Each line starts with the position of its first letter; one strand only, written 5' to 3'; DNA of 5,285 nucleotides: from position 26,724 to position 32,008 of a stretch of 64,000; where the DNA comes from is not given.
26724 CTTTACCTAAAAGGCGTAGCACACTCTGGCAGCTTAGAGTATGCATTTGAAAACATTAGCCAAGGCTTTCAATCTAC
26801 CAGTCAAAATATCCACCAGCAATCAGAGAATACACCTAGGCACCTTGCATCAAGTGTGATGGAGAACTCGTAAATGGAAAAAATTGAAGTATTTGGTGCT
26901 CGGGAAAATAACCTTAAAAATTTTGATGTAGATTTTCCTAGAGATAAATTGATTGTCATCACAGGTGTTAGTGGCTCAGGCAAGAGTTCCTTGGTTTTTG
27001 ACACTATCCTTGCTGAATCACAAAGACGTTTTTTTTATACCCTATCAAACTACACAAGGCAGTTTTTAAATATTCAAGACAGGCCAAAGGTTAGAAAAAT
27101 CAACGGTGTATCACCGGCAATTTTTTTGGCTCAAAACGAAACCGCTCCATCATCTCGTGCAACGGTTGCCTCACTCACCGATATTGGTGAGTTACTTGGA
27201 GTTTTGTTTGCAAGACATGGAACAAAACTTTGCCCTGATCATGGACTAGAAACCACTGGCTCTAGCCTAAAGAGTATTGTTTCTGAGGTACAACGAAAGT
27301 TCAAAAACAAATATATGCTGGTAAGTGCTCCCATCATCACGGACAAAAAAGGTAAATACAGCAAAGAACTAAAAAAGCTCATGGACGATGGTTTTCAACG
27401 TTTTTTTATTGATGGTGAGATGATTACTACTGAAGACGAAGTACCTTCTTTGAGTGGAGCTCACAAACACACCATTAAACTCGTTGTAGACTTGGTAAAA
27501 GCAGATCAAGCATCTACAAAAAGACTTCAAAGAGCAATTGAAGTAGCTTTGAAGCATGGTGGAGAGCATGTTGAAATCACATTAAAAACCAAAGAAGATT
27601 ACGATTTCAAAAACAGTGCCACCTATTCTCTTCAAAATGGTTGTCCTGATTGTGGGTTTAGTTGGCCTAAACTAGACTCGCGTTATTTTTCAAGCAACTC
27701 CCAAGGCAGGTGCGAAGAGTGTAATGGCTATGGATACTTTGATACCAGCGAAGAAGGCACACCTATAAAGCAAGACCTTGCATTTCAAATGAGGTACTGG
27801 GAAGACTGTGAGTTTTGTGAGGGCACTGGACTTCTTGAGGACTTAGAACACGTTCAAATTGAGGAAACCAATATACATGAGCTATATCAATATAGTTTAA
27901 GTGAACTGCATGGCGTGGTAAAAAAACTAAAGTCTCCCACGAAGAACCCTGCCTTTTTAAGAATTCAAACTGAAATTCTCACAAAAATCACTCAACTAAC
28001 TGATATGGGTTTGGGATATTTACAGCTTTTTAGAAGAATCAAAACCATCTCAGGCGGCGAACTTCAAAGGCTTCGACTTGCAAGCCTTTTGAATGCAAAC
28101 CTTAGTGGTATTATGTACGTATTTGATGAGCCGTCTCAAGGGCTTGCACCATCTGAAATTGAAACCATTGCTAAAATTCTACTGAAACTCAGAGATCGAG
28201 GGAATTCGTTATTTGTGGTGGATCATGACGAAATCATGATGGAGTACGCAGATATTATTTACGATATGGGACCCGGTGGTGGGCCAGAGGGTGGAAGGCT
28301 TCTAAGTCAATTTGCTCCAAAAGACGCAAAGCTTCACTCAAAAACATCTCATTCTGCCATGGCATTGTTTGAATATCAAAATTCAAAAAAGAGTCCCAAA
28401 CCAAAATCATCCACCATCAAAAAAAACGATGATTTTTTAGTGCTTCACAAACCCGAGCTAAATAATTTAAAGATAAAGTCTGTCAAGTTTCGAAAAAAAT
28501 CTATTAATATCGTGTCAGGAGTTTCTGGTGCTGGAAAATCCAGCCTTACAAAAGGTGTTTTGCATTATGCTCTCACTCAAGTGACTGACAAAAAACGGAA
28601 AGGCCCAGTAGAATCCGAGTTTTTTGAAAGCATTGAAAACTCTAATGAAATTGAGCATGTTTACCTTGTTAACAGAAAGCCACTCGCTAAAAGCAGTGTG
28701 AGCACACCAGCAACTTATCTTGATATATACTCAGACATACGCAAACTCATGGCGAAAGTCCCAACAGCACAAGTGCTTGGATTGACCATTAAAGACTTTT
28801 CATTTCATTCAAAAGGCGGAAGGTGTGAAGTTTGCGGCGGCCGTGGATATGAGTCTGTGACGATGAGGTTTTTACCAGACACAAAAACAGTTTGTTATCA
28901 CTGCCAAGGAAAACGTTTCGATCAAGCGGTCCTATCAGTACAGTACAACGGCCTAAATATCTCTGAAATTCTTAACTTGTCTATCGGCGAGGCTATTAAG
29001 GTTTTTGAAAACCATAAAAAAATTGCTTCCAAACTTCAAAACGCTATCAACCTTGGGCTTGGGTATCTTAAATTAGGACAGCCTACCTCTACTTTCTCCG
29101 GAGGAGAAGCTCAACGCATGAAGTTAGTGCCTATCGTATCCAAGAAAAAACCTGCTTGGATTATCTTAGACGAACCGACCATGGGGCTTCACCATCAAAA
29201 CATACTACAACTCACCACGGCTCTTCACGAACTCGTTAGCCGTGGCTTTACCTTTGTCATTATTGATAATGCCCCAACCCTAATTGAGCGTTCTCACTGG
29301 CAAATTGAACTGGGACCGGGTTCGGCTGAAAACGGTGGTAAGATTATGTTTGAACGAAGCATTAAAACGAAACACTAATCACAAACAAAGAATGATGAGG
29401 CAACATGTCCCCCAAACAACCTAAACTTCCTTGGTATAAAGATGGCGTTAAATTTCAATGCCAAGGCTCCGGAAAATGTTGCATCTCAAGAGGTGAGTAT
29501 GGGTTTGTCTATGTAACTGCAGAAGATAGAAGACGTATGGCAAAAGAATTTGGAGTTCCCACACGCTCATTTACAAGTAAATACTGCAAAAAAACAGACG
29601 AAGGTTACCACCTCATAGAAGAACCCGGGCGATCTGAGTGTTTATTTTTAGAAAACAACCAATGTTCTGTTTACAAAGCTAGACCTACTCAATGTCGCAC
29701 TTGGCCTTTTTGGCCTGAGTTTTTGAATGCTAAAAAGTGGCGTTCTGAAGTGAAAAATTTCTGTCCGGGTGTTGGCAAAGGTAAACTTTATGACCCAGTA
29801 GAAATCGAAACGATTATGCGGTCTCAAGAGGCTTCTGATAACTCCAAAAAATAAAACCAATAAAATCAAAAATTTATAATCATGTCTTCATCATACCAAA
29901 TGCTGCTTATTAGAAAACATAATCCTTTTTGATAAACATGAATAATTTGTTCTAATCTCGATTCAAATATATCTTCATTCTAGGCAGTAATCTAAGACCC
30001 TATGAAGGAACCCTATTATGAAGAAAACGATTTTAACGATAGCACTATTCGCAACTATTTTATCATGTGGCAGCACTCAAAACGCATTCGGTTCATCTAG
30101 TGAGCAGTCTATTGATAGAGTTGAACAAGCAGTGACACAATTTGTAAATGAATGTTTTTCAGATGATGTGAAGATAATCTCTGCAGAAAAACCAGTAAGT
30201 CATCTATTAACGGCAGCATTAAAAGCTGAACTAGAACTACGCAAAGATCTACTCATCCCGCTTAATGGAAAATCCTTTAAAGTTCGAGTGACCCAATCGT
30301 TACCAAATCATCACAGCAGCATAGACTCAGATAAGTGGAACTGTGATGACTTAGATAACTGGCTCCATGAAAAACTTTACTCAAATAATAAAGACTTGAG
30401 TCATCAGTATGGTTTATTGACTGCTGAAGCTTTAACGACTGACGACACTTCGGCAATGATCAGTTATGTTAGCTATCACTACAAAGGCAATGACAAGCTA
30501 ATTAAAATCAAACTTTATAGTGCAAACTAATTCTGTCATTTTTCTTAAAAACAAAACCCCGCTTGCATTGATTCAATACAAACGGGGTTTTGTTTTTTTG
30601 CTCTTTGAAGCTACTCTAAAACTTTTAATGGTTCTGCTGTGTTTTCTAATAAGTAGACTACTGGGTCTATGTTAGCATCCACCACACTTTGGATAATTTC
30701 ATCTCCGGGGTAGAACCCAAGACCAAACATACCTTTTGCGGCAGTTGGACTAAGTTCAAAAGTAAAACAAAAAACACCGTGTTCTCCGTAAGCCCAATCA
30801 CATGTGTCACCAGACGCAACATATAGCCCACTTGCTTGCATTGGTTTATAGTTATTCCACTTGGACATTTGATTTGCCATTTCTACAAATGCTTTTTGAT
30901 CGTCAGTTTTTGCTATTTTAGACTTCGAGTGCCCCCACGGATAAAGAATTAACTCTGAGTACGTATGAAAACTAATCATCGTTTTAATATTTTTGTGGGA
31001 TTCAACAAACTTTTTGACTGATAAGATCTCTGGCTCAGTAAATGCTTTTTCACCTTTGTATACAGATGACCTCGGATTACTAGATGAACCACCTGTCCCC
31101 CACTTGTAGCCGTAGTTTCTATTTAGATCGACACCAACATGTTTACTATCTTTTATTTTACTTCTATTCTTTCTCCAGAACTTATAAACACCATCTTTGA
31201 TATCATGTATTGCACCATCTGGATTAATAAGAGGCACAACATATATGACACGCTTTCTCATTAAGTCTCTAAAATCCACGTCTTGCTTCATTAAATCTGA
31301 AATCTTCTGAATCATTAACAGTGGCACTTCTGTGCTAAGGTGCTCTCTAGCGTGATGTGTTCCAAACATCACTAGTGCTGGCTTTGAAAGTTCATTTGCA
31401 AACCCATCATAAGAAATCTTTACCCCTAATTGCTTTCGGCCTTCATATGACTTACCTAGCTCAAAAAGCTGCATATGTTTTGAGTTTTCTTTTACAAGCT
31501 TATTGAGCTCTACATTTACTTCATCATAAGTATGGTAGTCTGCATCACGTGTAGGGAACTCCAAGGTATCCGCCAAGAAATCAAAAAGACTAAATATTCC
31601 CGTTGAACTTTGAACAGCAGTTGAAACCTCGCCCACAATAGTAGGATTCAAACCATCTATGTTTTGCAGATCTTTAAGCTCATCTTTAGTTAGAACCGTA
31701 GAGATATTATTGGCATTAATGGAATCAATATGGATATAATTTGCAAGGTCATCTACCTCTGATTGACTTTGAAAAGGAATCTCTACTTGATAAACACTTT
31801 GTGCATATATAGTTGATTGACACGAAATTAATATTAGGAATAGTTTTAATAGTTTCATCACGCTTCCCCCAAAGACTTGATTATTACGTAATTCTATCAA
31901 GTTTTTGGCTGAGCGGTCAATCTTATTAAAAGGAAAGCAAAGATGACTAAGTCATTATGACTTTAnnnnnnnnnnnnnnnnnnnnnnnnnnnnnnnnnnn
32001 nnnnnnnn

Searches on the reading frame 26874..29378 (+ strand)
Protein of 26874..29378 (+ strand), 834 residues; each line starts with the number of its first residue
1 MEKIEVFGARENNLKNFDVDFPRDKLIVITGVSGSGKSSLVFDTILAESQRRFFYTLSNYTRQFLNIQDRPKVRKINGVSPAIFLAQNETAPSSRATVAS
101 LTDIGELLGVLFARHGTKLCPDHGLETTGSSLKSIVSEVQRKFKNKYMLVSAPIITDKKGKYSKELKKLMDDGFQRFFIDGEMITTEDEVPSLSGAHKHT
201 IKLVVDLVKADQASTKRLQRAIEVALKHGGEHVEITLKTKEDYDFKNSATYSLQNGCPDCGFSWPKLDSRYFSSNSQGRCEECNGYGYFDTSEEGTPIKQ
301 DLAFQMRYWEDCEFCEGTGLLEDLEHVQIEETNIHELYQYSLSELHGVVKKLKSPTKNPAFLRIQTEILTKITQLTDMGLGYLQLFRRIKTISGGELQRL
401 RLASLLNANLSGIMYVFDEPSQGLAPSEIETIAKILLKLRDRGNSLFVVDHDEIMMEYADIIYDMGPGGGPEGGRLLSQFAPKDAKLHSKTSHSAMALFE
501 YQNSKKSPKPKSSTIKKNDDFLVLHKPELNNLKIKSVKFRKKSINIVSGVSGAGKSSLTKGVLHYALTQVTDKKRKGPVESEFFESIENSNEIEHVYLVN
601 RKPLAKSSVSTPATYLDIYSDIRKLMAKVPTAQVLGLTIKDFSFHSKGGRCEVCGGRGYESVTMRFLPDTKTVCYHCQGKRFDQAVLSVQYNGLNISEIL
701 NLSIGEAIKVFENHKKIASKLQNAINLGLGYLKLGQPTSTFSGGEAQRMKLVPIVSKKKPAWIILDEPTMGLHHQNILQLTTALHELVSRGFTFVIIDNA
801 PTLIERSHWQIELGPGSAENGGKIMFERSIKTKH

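Call 27: list_cluster_members(proteins=[P0001, window:26874-29378:+, window:33683-35107:-, window:30611-31858:-, window:30018-30530:+, window:33541-33711:-])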
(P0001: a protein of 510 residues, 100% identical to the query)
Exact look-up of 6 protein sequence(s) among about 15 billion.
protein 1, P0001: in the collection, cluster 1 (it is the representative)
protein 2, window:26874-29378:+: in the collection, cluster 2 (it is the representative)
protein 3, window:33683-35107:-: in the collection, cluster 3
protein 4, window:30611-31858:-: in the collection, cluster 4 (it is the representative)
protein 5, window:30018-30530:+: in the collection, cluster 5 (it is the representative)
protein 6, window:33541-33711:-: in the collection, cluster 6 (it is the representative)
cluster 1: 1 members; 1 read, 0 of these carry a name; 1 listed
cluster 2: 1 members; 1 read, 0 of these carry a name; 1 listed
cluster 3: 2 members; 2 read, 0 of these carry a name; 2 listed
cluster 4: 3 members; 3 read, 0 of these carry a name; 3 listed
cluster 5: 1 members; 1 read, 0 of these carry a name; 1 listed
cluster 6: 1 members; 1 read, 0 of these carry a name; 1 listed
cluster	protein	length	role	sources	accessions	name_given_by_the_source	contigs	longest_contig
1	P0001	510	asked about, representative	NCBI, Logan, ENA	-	-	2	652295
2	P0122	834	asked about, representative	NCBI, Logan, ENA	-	-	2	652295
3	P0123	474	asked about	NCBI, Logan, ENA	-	-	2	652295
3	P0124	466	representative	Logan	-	-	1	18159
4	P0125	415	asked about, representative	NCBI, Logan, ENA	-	-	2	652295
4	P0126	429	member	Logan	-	-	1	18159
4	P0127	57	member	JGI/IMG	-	-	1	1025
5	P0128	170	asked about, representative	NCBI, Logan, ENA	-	-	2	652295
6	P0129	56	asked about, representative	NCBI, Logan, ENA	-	-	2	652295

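Call 28: find_related_loci(query=window:26874-29378:+, collection=genome_contigs, flank=10000)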
Query window:26874-29378:+ (834 aa) in genome_contigs; peptide patterns used: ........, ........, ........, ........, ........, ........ (x = any residue, [..] = any of these).
32 stretches matched a pattern; 4 encode a relative of the query (tblastn E <= 1e-3); 4 distinct loci.
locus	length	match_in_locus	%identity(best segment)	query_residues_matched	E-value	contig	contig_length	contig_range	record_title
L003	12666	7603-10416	33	1-830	3e-137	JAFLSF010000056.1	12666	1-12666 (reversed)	MAG: Prevotella sp. isolate HAN020 Seq56, whole genome shotgun sequence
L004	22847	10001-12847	36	1-827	4e-94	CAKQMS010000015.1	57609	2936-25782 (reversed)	MAG: uncultured Prevotella sp. isolate REFINED_METABAT215_TOP10_CONTIGS_1500_ASSEMBLY_K77_MERGED__Hadza_MoBio_hadza-A-D_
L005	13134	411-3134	35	1-827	9e-90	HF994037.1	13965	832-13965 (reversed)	Prevotella sp. CAG:1092 genomic scaffold, scf305, whole genome shotgun sequence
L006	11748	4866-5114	26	392-467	2e-4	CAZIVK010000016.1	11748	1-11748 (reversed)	MAG TPA_asm: uncultured Oscillospiraceae bacterium isolate binchicken_co59_913 genome assembly, contig: NODE_12817_lengt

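Call 69: search_protein_families(library=ncbifam, proteins=[window:26874-29378:+], max_evalue=0.001)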
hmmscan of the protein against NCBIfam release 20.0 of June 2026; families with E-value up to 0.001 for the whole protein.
window:26874-29378:+ (834 aa): 127 families (the best 25 are shown)
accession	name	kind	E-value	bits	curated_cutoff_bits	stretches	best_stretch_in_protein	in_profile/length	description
TIGR00630.1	uvra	equivalog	6.8e-221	736.1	729.8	2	310-826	404-916/924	excinuclease ABC subunit UvrA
NF001503.0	PRK00349.1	equivalog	9.6e-218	725.5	1147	2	309-826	406-918/943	excinuclease ABC subunit UvrA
NF001885.0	PRK00635.1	equivalog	1.8e-134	449.8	3054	2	310-825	397-896/1809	excinuclease ABC subunit A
TIGR03608.1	L_ocin_972_ABC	subfamily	4.2e-27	95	254.85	2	340-462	85-203/206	putative bacteriocin export ABC transporter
TIGR02857.1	CydD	equivalog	1.3e-22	80.5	435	2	721-805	440-521/529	thiol reductant ABC exporter subunit CydD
NF040873.1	AztA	equivalog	3.3e-22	79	220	2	375-459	104-185/191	zinc ABC transporter ATP-binding protein AztA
TIGR02673.1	FtsE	equivalog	1.1e-21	77.5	264.85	2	715-809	112-205/214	cell division ATP-binding protein FtsE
TIGR01166.1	cbiO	subfamily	3.1e-19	69.2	211.8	2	715-796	102-182/190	cobalt ABC transporter, ATP-binding protein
NF000355.4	ribo_prot_ABC_F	equivalog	9.1e-18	64.4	380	2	545-786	32-162/499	ribosomal protection-like ABC-F family protein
TIGR04521.1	ECF_ATPase_2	equivalog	9.3e-18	64.3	330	2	377-468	130-221/279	energy-coupling factor transporter ATPase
NF010153.0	PRK13631.1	equivalog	1.3e-17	63.8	463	1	373-463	158-247/320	cobalt transporter ATP-binding subunit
TIGR02324.1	CP_lyasePhnL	equivalog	1e-16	61.1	256.3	1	737-797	146-205/224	phosphonate C-P lyase system protein PhnL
TIGR02211.1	LolD_lipo_ex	equivalog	1.2e-16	60.9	307.75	1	712-816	116-217/221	lipoprotein-releasing ABC transporter ATP-binding protein LolD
NF010068.0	PRK13548.1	equivalog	1.8e-16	60.1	261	2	736-797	133-199/261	heme ABC transporter ATP-binding protein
NF000168.2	ABCF_Msr_all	exception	2e-15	56.4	680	2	375-465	392-478/487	Msr family ABC-F type ribosomal protection protein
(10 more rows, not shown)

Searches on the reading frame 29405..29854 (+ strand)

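Call 59: search_protein_families(library=pfam, proteins=[window:29405-29854:+], max_evalue=10)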
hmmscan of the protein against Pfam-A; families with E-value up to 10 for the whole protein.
window:29405-29854:+ (149 aa): 1 family
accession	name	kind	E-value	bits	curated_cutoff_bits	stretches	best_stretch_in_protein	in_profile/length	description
PF03692.20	CxxCxxCC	-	1.4e-09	39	23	1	18-118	1-82/85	Putative zinc- or iron-chelating domain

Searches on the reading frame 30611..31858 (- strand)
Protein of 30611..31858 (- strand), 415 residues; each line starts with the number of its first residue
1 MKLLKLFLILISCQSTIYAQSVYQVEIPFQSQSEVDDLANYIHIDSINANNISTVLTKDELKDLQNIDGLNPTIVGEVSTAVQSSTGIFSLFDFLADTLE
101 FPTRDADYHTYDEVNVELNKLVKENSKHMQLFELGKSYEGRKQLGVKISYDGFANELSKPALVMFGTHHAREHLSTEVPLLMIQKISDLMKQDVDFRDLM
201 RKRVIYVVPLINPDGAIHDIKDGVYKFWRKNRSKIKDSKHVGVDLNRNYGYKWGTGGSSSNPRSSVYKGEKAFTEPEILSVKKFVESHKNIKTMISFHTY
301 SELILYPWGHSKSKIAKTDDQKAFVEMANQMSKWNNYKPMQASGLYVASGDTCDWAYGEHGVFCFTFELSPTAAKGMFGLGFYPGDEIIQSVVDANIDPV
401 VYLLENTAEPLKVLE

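Call 59: search_protein_families(library=pfam, proteins=[window:30611-31858:-], max_evalue=10)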
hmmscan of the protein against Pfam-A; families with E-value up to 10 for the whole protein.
window:30611-31858:- (415 aa): 1 family
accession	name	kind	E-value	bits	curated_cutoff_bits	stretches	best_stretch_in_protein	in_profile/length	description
PF00246.29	Peptidase_M14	-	6.4e-63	213.5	21.6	1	117-391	4-278/286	Zinc carboxypeptidase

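Call 69: search_protein_families(library=ncbifam, proteins=[window:30611-31858:-], max_evalue=0.001)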
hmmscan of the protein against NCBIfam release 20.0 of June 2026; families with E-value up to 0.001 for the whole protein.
window:30611-31858:- (415 aa): 0 families
